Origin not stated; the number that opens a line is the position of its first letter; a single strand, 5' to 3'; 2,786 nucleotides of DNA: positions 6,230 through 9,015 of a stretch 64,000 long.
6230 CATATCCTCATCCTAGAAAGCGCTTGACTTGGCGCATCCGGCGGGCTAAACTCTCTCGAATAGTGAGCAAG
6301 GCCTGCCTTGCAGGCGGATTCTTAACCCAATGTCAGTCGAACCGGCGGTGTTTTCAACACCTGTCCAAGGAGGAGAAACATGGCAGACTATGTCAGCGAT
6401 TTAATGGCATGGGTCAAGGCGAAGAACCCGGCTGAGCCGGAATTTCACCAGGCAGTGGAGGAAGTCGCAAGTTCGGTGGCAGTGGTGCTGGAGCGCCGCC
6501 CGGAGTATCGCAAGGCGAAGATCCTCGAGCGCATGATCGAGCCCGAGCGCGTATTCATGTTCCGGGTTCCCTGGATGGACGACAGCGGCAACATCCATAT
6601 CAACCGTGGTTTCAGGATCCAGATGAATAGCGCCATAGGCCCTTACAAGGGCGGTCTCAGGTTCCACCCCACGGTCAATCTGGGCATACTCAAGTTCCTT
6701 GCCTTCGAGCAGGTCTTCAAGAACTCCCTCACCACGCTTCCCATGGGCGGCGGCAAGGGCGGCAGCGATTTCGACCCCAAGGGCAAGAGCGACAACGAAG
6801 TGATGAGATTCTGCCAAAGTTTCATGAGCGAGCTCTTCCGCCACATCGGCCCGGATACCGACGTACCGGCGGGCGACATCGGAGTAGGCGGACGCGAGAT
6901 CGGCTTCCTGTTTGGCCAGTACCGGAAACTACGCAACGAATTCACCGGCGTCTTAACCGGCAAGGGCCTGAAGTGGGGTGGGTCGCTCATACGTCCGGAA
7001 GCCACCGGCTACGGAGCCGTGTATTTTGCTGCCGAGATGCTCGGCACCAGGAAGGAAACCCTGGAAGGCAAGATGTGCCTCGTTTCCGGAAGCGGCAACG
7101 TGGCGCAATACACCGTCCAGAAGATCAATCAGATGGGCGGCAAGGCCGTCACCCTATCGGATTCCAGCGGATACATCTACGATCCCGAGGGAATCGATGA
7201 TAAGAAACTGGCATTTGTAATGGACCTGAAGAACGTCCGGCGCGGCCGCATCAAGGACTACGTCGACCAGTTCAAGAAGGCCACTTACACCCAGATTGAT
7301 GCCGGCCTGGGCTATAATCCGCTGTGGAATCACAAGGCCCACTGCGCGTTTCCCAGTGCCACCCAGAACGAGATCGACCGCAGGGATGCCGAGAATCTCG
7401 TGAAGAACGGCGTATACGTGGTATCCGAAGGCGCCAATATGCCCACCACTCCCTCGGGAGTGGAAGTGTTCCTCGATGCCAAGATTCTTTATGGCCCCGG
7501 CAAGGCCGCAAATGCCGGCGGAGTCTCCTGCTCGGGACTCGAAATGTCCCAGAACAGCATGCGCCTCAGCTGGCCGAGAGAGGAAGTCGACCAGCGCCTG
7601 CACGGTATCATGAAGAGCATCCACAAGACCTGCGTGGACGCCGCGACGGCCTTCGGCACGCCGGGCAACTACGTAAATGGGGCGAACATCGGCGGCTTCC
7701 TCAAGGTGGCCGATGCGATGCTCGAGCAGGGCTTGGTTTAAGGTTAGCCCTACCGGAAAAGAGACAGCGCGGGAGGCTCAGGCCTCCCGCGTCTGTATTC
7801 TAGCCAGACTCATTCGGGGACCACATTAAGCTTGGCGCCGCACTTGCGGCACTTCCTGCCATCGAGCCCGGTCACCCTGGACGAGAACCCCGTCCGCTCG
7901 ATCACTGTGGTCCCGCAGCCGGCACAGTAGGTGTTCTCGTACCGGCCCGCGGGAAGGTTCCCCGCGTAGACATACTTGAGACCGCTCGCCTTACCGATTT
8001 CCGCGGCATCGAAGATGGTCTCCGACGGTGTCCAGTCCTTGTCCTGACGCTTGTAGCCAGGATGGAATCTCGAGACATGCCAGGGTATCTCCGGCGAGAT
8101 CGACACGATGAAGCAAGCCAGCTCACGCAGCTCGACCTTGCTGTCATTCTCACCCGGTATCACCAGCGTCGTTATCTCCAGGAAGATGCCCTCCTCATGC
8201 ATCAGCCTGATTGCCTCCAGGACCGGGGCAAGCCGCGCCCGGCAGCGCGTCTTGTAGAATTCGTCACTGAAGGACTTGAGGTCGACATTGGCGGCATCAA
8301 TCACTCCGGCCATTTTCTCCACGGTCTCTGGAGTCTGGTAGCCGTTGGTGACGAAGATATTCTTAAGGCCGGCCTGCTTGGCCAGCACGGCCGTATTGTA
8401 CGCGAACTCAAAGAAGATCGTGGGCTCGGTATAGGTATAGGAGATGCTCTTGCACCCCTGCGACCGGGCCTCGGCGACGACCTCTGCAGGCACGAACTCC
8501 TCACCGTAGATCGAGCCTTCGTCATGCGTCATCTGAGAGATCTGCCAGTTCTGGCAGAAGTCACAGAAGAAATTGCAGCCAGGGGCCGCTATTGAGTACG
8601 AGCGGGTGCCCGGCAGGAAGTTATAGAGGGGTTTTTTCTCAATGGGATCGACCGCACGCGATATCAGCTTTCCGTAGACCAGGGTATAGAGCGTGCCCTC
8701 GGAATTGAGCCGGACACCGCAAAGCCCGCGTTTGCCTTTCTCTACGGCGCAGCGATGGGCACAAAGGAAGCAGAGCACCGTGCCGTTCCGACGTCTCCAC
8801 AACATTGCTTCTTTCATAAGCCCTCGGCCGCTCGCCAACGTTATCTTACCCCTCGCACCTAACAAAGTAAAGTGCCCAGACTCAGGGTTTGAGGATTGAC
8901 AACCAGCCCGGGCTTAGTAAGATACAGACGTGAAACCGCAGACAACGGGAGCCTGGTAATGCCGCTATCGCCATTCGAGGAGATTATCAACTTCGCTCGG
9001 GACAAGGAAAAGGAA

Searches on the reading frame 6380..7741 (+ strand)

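Call 32: search_protein_families(library=pfam, proteins=[window:6380-7741:+], max_evalue=0.00001)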
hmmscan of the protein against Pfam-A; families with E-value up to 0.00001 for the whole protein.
window:6380-7741:+ (453 aa): 2 families
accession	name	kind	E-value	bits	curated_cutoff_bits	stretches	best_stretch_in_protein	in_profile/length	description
PF00208.27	ELFV_dehydrog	-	2.3e-83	280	23.4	1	200-451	1-241/241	Glutamate/Leucine/Phenylalanine/Valine dehydrogenase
PF02812.23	ELFV_dehydrog_N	-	1e-51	174.5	25.3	1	55-183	1-129/129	Glu/Leu/Phe/Val dehydrogenase, dimerisation domain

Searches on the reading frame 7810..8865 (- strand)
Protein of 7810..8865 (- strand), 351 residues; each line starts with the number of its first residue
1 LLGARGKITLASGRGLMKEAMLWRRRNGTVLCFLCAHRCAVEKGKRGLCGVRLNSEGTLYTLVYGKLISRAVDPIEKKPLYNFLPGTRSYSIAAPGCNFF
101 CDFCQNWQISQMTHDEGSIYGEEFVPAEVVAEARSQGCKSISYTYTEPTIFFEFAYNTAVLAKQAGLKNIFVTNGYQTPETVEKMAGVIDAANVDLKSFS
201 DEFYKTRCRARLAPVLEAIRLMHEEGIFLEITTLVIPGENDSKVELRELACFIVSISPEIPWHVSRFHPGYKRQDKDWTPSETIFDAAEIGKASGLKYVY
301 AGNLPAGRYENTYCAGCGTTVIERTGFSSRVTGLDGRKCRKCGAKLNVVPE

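Call 32: search_protein_families(library=pfam, proteins=[window:7810-8865:-], max_evalue=0.00001)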
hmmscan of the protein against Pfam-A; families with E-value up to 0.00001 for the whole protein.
window:7810-8865:- (351 aa): 1 family
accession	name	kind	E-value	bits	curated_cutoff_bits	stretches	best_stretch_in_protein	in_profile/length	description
PF04055.27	Radical_SAM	-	2e-25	90.4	29.5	1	94-246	4-162/166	Radical SAM superfamily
